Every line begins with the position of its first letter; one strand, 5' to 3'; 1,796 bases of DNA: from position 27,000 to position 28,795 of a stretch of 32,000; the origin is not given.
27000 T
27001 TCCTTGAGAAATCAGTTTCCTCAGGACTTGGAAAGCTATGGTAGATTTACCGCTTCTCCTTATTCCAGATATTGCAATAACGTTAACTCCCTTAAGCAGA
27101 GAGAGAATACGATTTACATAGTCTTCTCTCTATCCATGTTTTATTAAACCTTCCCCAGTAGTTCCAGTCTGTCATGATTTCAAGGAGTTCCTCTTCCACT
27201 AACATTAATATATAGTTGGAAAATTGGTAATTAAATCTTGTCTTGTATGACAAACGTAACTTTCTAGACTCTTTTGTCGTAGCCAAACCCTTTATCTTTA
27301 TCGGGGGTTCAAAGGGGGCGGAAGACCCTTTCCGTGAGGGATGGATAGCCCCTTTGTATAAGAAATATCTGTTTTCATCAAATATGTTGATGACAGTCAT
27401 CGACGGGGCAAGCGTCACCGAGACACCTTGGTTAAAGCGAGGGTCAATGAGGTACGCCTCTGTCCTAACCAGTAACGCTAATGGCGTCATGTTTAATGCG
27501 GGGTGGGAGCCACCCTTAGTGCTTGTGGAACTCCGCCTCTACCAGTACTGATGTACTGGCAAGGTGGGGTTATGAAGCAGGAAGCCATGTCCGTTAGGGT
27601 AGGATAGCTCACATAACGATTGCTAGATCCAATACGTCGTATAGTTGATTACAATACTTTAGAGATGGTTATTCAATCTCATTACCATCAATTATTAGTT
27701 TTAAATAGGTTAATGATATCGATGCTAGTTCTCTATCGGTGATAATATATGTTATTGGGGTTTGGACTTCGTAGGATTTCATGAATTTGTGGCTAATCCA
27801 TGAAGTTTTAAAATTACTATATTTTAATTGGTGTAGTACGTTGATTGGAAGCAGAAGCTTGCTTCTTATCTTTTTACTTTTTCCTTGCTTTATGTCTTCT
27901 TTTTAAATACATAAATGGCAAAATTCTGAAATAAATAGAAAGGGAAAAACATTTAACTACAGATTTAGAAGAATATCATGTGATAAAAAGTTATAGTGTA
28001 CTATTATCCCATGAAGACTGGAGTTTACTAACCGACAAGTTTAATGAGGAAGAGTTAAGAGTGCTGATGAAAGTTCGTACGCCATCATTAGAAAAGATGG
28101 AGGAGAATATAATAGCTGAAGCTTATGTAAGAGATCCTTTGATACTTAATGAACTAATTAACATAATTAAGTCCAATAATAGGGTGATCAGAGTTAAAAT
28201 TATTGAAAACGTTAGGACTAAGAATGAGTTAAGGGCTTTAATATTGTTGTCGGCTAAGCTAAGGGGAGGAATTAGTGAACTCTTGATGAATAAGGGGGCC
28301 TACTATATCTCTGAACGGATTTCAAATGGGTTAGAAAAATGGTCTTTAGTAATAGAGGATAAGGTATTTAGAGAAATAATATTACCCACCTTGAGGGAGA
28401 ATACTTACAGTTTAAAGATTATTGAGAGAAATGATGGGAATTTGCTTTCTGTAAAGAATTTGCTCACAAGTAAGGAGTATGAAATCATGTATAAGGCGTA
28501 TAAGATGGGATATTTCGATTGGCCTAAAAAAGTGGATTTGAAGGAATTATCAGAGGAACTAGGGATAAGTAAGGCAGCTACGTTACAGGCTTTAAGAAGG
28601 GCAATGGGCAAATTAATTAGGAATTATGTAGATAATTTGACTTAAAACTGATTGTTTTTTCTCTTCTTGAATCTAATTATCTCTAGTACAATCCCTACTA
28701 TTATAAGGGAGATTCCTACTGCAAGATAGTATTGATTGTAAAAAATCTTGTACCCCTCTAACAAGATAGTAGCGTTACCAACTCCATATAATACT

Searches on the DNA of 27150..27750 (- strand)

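Call 8: search_rna_families(source=window, start=27150, end=27750, threshold=evalue, max_evalue=10, show_alignments=3)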
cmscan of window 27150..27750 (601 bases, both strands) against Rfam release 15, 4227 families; matches with E-value up to 10: 2.
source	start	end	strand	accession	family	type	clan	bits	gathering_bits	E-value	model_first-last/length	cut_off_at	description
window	27661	27692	+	RF03442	mir-4003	Gene; miRNA;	-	15.5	70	7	1-58/58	no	mir-4003 microRNA precursor family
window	27705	27750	-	RF00685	mir-36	Gene; miRNA;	CL00088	13.4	48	7.3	58-103/103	5'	mir-36 microRNA precursor family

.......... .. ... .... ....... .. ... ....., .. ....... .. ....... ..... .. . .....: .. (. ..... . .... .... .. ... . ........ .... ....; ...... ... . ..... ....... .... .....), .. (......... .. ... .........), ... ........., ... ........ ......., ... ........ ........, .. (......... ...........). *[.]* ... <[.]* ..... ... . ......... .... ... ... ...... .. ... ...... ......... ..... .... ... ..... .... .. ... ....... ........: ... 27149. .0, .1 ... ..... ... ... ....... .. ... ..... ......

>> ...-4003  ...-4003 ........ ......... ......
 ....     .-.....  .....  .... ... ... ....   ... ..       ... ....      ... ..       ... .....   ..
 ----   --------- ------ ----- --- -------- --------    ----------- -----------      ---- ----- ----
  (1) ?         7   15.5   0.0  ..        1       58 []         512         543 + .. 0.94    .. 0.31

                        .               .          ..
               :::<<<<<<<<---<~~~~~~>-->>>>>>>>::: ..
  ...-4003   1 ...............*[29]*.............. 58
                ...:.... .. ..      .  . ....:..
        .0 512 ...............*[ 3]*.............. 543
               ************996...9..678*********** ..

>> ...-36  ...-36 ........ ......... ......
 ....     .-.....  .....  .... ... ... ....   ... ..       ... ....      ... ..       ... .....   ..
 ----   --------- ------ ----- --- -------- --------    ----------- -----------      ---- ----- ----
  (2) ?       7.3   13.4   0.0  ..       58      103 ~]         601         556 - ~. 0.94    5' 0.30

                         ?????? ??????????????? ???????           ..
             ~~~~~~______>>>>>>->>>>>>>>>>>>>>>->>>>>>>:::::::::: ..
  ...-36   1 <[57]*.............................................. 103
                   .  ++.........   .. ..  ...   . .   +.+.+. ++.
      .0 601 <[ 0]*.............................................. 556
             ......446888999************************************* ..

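Call 51: search_dna_similar(query=window:27285-27620:-, collection=plasmids, mode=distant, max_evalue=0.001)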
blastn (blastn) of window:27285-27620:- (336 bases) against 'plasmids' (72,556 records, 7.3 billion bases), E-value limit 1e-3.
Records with a match: 2; places in all: 3; records where one place covers at least 80% of the query: 0.
Best place of each record, by identity: 80-90% 2.
By first word of the organism name: Sulfolobus 2.
By predicted mobility (MOB-suite, as given by PLSDB): conjugative 1; non-mobilizable 1.
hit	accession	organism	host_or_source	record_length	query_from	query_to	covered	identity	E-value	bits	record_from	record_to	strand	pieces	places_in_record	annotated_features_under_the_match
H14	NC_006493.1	Sulfolobus sp. NOB8H2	-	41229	8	126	35%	80.5%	2e-21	109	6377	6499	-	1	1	RNA-guided endonuclease TnpB family protein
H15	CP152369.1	Sulfolobus tengchongensis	-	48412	36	122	26%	87.5%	3e-20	106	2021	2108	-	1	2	transposase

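Call 52: search_dna_similar(query=window:27285-27620:-, collection=phages, mode=distant, max_evalue=0.001)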
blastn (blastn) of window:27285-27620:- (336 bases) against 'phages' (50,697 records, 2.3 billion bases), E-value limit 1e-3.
Records with a match: 6; places in all: 6; records where one place covers at least 80% of the query: 0.
Best place of each record, by identity: 80-90% 3; 60-80% 3.
By first word of the organism name: Acidianus 4; Bicaudavirus 2.
By host as written in the record: Acidianus sp. CHAS 2; - 1; Acidianus convivator AA9 1; Acidianus convivator 1; Sulfolobus solfataricus 1.
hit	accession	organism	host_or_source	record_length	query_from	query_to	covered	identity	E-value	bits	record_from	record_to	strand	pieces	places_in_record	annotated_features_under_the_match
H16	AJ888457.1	Bicaudavirus pozzuoliense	-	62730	8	122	34%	81.5%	2e-22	111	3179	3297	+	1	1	putative transposase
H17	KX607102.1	Acidianus two-tailed phage variant 1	Acidianus convivator AA9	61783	8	122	34%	81.5%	2e-22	111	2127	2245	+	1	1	IS605 family OrfB transposase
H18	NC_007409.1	Bicaudavirus pozzuoliense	Acidianus convivator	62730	8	122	34%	81.5%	2e-22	111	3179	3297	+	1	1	transposase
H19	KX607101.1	Acidianus two-tailed virus 2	Sulfolobus solfataricus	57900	8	122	34%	79.8%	1e-19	102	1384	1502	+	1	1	putative transposase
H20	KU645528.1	Acidianus tailed spindle virus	Acidianus sp. CHAS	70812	260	330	21%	76.3%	6e-4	51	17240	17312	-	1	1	none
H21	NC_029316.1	Acidianus tailed spindle virus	Acidianus sp. CHAS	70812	260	330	21%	76.3%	6e-4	51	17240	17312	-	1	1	none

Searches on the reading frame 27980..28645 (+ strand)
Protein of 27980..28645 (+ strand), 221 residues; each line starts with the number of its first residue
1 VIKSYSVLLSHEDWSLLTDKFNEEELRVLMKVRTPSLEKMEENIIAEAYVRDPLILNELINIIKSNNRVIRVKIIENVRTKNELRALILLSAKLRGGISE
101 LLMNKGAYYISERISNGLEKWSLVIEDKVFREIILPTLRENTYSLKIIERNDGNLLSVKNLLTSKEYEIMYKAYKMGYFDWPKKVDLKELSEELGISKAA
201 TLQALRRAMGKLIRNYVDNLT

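Call 63: search_protein_families(library=pfam, proteins=[window:27980-28645:+])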
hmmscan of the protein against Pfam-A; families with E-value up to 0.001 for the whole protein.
window:27980-28645:+ (221 aa): 1 family
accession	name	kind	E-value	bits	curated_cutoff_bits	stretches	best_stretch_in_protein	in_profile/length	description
PF04967.18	HTH_10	-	1.2e-21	76.7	23.1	1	162-214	1-53/53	HTH DNA binding domain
